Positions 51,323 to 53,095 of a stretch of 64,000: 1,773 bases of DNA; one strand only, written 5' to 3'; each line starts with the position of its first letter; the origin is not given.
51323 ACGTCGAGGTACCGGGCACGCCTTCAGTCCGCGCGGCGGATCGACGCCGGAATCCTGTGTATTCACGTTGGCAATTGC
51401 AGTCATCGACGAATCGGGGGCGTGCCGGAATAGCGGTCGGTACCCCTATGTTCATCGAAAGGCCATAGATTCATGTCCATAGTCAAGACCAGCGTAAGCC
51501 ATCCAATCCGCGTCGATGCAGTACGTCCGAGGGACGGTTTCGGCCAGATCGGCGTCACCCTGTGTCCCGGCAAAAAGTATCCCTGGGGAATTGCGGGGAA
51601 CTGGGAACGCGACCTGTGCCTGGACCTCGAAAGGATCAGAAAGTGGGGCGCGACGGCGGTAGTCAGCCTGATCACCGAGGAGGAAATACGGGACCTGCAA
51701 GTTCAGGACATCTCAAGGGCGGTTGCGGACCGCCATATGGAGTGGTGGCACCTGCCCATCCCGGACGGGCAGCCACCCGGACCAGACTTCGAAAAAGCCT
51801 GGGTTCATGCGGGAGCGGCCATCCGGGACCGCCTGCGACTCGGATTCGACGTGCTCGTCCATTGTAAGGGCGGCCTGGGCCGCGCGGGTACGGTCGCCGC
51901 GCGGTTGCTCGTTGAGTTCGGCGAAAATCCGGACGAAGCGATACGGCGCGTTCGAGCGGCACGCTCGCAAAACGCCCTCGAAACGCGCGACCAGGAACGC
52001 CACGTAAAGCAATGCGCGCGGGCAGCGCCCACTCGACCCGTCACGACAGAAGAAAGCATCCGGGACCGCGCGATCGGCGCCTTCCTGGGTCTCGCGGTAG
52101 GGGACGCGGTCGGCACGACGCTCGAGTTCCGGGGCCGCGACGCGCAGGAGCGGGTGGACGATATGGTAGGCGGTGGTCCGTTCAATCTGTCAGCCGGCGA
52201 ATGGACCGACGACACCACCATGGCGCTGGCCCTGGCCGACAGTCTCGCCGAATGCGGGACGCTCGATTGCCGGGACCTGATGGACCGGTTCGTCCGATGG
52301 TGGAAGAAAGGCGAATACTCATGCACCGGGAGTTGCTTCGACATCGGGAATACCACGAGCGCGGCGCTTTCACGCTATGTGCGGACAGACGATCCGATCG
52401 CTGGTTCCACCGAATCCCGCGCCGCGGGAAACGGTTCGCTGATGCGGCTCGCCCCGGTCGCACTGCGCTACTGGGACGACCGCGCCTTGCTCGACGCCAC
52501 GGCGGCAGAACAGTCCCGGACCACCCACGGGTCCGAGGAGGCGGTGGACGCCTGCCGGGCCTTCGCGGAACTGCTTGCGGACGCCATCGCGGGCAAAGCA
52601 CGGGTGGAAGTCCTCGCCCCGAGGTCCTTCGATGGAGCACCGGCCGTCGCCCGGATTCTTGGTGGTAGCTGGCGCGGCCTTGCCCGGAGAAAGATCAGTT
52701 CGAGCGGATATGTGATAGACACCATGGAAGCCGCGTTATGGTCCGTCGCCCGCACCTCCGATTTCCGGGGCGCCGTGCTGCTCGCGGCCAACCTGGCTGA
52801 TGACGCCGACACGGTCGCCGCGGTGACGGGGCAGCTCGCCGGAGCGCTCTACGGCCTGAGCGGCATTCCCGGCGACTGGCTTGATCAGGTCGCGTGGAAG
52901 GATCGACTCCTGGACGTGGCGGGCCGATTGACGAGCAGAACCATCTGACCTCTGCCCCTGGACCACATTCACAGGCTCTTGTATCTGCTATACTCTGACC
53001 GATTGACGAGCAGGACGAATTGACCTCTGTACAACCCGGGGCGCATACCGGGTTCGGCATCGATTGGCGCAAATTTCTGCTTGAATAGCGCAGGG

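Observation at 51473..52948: Protein-tyrosine-phosphatase-like domain fused to an ADP-ribosylglycohydrolase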

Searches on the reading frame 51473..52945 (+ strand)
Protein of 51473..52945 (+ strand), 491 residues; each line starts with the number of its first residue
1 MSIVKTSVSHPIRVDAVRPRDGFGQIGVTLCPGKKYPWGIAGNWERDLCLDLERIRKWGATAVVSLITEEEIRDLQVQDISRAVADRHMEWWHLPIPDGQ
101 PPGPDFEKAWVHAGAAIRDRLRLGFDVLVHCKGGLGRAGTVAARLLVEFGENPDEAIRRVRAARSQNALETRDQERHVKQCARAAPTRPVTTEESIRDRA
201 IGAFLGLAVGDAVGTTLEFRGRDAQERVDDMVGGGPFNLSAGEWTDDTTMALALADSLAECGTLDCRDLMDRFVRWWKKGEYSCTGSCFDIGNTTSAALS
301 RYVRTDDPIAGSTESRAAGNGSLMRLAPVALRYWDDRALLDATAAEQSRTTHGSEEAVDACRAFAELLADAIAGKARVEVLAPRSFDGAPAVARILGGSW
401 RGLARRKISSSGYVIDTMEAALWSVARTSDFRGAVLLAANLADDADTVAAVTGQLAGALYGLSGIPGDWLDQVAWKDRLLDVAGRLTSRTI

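Call 3: search_protein_families(library=pfam, proteins=[window:51473-52945:+], max_evalue=1)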
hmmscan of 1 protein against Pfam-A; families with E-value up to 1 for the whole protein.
window:51473-52945:+ (491 aa): 8 families
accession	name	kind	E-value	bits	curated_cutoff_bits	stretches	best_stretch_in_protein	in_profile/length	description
PF03747.19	ADP_ribosyl_GH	-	4.5e-71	240.3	26.2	1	202-467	1-286/287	ADP-ribosylglycohydrolase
PF22784.1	PTP-SAK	-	1.3e-11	45.3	27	1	57-190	29-144/153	Swiss Army Knife protein, DSP-PTPase phosphatase domain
PF22785.1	Tc-R-P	-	1.4e-07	32.5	27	1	52-150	16-105/106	Polymorphic toxin system, DSP-PTPase phosphatase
PF22741.1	PTP-NADK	-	2.3e-05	24.3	27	1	58-164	47-149/163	DSP-PTPase phosphatase fused to NAD+ Kinase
PF05706.17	CDKN3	-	3.5e-05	24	20.7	1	44-149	56-158/168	Cyclin-dependent kinase inhibitor 3 (CDKN3)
PF00782.25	DSPc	-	0.00011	22.4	33.5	1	113-166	62-116/133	Dual specificity phosphatase, catalytic domain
PF13350.11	Y_phosphatase3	-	0.14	12.5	22.2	1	113-155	114-159/240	Tyrosine phosphatase family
PF00102.32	Y_phosphatase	-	0.3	11.1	20.9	1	125-143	170-188/234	Protein-tyrosine phosphatase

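Call 4: search_protein_families(library=ncbifam, proteins=[window:51473-52945:+], max_evalue=1)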
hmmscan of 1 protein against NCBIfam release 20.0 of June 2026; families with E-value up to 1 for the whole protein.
window:51473-52945:+ (491 aa): 4 families
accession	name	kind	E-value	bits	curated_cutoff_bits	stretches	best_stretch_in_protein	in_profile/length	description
NF041672.1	ADPriboarghdlase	equivalog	5.8e-112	374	490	1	166-489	36-358/361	ADP-ribosylarginine hydrolase Tri1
TIGR02662.1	dinitro_DRAG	equivalog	6e-49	166.8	337.05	1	196-473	1-267/287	ADP-ribosyl-[dinitrogen reductase] hydrolase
NF009025.0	PRK12361.1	equivalog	0.0014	17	505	1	51-181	111-232/546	hypothetical protein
NF011902.0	PRK15375.1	equivalog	0.0026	16.2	1118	1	128-165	478-515/543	SPI-1 type III secretion system effector GTPase-activating protein SptP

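Call 5: search_protein_families(library=padloc, proteins=[window:51473-52945:+], max_evalue=1)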
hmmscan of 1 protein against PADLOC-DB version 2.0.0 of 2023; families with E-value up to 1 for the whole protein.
window:51473-52945:+ (491 aa): 0 families

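Call 6: search_solved_structures(query=window:51473-52945:+, max_evalue=1, show_alignments=3)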
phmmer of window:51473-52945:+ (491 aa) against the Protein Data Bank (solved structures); distinct sequences matched with E-value up to 1: 83 (the best 60 are shown).
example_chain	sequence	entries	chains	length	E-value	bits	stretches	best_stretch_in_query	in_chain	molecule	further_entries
6dre_A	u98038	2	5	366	1.4e-78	268.1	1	174-486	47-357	ADP-ribosyl-(Dinitrogen reductase) hydrolase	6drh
2cwc_A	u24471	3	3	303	7.4e-68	232.7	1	197-478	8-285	ADP-ribosylglycohydrolase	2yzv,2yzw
8za7_A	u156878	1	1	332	3.1e-41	145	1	196-487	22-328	Lmo0067 protein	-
2woc_A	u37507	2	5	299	2.1e-40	142.2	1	192-476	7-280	ADP-RIBOSYL-[DINITROGEN REDUCTASE] GLYCOHYDROLASE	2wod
2woe_A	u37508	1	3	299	7.1e-40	140.4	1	192-476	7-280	ADP-RIBOSYL-[DINITROGEN REDUCTASE] GLYCOHYDROLASE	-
3g9d_A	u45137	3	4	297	3e-31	112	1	192-473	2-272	Dinitrogenase reductase activating glucohydrolase | Dinitrogenase reductase activacting glicohydrolase | ADP-ribosyl-(Dinitrogen reductase) hydrolase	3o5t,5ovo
1t5j_A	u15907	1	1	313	9.2e-18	67.5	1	196-486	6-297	Hypothetical protein MJ1187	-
25xa_A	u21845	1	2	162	1.3e-10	43.9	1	90-190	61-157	Dual specificity protein phosphatase family protein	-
9e9l_A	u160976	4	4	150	2e-10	43.3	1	86-182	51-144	ShufPTP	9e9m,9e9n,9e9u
5z59_A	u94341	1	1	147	7.2e-09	38.2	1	86-180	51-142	Protein-tyrosine phosphatase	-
6g1p_A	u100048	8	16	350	7.4e-09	38.1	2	201-359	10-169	ADP-ribosylhydrolase like 2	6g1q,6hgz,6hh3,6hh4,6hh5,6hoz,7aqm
5z5a_A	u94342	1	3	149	7.5e-09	38.1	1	86-180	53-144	Protein-tyrosine phosphatase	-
7akr_AAA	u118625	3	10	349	1.7e-08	37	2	203-356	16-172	ADP-ribose glycohydrolase ARH3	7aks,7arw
5zqy_A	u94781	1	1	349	2e-08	36.8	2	222-356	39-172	Poly(ADP-ribose) glycohydrolase ARH3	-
9rfd_A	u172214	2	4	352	2.1e-08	36.7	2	222-356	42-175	ADP-ribosylhydrolase ARH3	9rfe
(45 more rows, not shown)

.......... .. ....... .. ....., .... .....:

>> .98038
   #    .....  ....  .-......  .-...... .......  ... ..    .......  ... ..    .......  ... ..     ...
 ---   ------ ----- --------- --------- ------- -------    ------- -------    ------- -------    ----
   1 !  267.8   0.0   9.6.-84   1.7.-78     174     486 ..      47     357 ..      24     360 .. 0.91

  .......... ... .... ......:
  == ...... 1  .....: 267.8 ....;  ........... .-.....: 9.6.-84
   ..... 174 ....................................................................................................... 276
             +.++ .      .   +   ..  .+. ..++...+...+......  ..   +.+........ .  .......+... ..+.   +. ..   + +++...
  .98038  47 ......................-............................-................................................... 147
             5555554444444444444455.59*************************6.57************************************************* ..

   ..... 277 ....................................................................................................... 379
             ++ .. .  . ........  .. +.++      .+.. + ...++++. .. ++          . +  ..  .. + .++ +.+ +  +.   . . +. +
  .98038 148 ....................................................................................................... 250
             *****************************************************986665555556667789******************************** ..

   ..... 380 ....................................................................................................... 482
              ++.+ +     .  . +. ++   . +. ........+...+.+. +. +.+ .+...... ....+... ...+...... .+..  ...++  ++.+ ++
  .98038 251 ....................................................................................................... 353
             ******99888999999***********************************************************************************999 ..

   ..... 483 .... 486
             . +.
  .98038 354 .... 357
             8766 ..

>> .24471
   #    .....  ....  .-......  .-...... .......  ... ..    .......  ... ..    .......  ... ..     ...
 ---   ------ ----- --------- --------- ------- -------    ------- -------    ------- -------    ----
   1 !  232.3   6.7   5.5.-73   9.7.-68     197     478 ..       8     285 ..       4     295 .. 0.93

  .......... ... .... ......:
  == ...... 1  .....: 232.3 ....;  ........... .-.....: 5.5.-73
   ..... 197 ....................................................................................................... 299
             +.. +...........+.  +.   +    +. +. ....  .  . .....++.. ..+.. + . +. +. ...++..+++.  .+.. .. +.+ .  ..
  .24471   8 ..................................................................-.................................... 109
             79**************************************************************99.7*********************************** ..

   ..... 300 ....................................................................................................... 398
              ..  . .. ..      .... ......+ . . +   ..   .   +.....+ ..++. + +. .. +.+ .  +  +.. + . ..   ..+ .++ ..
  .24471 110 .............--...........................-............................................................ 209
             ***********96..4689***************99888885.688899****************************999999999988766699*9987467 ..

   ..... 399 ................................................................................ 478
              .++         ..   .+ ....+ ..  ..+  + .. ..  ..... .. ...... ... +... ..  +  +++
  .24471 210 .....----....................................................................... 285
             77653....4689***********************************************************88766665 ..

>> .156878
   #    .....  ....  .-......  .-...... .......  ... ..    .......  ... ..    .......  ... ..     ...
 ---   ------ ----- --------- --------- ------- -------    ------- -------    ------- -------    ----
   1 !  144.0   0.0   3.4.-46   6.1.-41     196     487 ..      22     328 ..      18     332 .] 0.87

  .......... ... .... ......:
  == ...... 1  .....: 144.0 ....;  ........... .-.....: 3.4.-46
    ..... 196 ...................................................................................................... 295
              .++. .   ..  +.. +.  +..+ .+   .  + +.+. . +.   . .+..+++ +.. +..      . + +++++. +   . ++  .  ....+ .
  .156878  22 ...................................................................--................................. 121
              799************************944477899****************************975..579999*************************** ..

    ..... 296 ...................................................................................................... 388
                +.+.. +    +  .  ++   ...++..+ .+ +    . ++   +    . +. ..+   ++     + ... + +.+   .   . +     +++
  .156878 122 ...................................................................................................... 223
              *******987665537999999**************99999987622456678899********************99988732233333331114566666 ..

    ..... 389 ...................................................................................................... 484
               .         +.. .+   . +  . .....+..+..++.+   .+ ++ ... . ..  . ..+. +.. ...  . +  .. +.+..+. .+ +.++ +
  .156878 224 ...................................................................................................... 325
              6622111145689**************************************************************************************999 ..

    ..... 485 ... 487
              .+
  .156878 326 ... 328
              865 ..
